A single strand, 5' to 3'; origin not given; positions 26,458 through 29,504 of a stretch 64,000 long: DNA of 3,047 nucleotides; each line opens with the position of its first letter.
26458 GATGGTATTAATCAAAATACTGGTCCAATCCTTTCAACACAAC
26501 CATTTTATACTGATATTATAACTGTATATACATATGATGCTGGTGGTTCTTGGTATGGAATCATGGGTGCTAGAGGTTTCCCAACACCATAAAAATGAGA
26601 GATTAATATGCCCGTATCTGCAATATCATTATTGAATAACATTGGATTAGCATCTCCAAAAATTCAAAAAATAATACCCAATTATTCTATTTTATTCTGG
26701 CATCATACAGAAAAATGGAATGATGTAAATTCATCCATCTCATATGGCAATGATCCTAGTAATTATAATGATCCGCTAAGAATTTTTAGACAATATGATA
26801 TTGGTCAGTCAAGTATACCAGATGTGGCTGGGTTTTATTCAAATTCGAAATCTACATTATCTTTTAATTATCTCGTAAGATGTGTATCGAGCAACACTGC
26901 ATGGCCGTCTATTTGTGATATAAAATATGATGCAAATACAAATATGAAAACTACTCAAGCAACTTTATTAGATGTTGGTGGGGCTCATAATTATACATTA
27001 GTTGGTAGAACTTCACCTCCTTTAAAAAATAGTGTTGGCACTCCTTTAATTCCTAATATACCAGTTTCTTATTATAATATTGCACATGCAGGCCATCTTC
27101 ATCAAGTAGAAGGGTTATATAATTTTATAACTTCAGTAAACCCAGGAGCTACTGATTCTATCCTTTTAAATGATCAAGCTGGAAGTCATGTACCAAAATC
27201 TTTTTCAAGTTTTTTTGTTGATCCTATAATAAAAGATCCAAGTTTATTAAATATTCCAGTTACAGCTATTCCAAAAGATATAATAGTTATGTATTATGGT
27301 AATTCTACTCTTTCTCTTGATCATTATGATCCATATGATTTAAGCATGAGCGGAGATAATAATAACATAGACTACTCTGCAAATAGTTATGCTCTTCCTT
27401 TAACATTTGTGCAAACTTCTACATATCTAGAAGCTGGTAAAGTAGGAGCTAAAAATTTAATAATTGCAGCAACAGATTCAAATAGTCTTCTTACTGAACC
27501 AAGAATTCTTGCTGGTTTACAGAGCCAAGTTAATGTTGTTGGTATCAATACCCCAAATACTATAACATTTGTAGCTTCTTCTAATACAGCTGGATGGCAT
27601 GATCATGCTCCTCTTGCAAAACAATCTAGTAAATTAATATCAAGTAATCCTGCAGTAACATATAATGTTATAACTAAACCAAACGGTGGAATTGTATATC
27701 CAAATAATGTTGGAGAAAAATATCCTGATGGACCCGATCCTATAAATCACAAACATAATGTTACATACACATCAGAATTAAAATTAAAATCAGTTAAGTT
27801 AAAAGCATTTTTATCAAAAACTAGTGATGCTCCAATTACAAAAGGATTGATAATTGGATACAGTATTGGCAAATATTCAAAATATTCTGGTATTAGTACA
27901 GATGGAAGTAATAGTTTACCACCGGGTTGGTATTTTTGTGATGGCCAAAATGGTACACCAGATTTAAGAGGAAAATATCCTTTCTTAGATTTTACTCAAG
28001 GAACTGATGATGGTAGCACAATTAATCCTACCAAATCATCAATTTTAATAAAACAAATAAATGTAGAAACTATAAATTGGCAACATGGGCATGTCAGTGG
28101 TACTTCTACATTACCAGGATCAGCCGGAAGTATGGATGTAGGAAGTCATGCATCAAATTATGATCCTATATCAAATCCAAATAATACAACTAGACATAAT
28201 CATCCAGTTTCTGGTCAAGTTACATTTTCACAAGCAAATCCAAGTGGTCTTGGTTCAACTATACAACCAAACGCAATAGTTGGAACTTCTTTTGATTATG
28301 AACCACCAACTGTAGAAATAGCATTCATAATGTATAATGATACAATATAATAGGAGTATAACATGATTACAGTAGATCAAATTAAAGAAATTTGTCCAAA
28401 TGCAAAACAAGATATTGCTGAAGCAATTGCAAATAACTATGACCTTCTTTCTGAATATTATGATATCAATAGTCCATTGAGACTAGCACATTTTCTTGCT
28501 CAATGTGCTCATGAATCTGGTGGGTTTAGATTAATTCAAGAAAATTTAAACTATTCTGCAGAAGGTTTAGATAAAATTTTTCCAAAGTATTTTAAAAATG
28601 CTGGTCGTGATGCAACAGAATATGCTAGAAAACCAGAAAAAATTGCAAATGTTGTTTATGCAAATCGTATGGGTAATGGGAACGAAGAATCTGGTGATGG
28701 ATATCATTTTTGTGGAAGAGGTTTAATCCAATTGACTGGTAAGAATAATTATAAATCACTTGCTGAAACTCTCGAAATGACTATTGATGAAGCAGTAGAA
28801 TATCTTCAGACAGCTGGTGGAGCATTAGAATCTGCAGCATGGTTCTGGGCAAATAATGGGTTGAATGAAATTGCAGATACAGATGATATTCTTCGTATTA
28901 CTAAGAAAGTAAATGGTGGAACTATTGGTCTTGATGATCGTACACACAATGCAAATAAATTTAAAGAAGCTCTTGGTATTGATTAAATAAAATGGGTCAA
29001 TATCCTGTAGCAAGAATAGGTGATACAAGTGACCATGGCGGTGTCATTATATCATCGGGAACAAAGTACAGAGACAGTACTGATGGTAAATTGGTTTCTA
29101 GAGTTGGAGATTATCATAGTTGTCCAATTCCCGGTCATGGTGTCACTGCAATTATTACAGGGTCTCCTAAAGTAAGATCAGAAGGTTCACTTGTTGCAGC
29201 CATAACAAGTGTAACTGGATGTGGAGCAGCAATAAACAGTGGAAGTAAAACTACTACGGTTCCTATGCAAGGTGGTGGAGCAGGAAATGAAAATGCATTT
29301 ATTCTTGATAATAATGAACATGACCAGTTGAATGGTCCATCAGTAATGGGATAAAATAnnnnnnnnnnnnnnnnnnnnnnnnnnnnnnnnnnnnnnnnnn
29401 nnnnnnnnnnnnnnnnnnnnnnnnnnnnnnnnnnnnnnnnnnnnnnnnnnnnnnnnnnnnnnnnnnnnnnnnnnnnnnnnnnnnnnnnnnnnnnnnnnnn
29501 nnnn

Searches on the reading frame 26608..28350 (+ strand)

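Call 11: search_protein_families(library=pfam, proteins=[window:26608-28350:+], max_evalue=0.01)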
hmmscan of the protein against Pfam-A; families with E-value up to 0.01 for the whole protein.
window:26608-28350:+ (580 aa): 0 families

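Call 42: search_protein_families(library=phrogs, proteins=[window:26608-28350:+], max_evalue=0.001)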
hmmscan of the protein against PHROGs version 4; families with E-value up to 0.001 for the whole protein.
window:26608-28350:+ (580 aa): 1 family
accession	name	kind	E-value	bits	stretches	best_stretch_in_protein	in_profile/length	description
phrog_8469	-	tail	1.5e-08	35.4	1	415-543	122-244/303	tail fiber protein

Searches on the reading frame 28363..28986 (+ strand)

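Call 11: search_protein_families(library=pfam, proteins=[window:28363-28986:+], max_evalue=0.01)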
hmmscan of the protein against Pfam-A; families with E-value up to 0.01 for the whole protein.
window:28363-28986:+ (207 aa): 1 family
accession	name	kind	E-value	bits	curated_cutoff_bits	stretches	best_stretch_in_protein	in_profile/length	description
PF00182.24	Glyco_hydro_19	-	0.0015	18.8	25.5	0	83-165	76-157/232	Chitinase class I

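Call 42: search_protein_families(library=phrogs, proteins=[window:28363-28986:+], max_evalue=0.001)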
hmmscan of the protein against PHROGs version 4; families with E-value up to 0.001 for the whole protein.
window:28363-28986:+ (207 aa): 7 families
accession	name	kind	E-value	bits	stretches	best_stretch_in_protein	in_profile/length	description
phrog_181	-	lysis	4.1e-74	251.9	1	1-205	331-531/769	endolysin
phrog_26317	-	unknown function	8e-31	107.5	1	93-205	8-118/119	-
phrog_9506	-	lysis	5.7e-25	89.7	2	97-200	70-189/330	endolysin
phrog_14712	-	moron, auxiliary metabolic gene and host takeover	6.1e-24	85.8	2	103-196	80-179/322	chitinase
phrog_1519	-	lysis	1.3e-13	51.9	1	20-198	217-374/502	endolysin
phrog_317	-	lysis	1.4e-13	51.8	1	3-200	205-355/492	endolysin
phrog_34417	-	unknown function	1.7e-11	44.9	1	99-195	76-186/326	-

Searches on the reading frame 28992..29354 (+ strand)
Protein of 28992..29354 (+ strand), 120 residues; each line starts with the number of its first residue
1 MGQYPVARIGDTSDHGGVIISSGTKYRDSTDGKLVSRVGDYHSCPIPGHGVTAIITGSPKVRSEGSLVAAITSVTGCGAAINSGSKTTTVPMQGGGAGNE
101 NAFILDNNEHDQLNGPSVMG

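Call 11: search_protein_families(library=pfam, proteins=[window:28992-29354:+], max_evalue=0.01)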
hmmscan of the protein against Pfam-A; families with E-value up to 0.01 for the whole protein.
window:28992-29354:+ (120 aa): 1 family
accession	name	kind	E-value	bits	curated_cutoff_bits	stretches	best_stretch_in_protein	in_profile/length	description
PF05488.18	PAAR_motif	-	1.7e-13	51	27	1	10-81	2-68/70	PAAR motif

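Call 42: search_protein_families(library=phrogs, proteins=[window:28992-29354:+], max_evalue=0.001)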
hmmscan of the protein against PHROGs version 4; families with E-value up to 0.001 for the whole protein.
window:28992-29354:+ (120 aa): 2 families
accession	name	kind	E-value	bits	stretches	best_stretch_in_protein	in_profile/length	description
phrog_5348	-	unknown function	1.3e-10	42.4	1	5-99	4-98/181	-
phrog_281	-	moron, auxiliary metabolic gene and host takeover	6e-07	30.3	1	6-95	17-124/169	PAAR motif of membran proteins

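Call 54: search_dna_similar(query=window:28992-29354:+, collection=phages, mode=protein, max_rows=40, max_evalue=0.001)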
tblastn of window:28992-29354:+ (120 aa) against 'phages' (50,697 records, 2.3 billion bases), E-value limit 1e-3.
Records with a match: 10; places in all: 10; records where one place covers at least 80% of the query: 0.
Best place of each record, by identity: <60% 10.
By first word of the organism name: Thermus 5; Aurantimonas 2; Rhizobium 2; Ralstonia 1.
By host as written in the record: Thermus thermophilus HB8 3; Aurantimonas sp. C5-1 2; Rhizobium radiobacter P007 2; Thermus thermophilus HB27 2; Ralstonia solanacearum and Ralstonia pseudosolanacearum 1.
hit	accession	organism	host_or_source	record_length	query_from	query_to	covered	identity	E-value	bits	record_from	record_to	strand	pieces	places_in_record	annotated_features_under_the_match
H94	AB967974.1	Aurantimonas phage AmM-1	Aurantimonas sp. C5-1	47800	5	87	69%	49.4%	5e-12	66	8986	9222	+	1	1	PAAR repeat-containing protein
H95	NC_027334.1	Aurantimonas phage AmM-1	Aurantimonas sp. C5-1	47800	5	87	69%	49.4%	5e-12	66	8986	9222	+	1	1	PAAR repeat-containing protein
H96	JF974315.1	Rhizobium phage RR1-B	Rhizobium radiobacter P007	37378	6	90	71%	47.1%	8e-17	80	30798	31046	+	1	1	PAAR repeat-containing protein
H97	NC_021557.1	Rhizobium phage RR1-B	Rhizobium radiobacter P007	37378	6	90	71%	47.1%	8e-17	80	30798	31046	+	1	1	PAAR domain-containing protein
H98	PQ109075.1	Thermus phage Lalka8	Thermus thermophilus HB8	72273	1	90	75%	41.8%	1e-10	62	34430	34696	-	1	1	hypothetical protein | putative zinc metallopeptidase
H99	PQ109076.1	Thermus phage Lalka27a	Thermus thermophilus HB27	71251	1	84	70%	44.7%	2e-9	59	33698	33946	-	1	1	putative deoxyribonuclease RhsB | putative zinc metallopeptidase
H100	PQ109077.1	Thermus phage Lalka27b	Thermus thermophilus HB27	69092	8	90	69%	42.2%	5e-11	64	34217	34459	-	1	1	hypothetical protein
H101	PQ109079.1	Thermus phage Cumys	Thermus thermophilus HB8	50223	8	81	62%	45.9%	6e-10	61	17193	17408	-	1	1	tip protein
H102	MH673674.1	Thermus phage phiMa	Thermus thermophilus HB8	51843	8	81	62%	44.6%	5e-7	52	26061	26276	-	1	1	hypothetical protein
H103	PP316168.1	Ralstonia phage RS-AB1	Ralstonia solanacearum and Ralstonia ...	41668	6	83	65%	42.3%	7e-10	61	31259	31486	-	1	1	PAAR domain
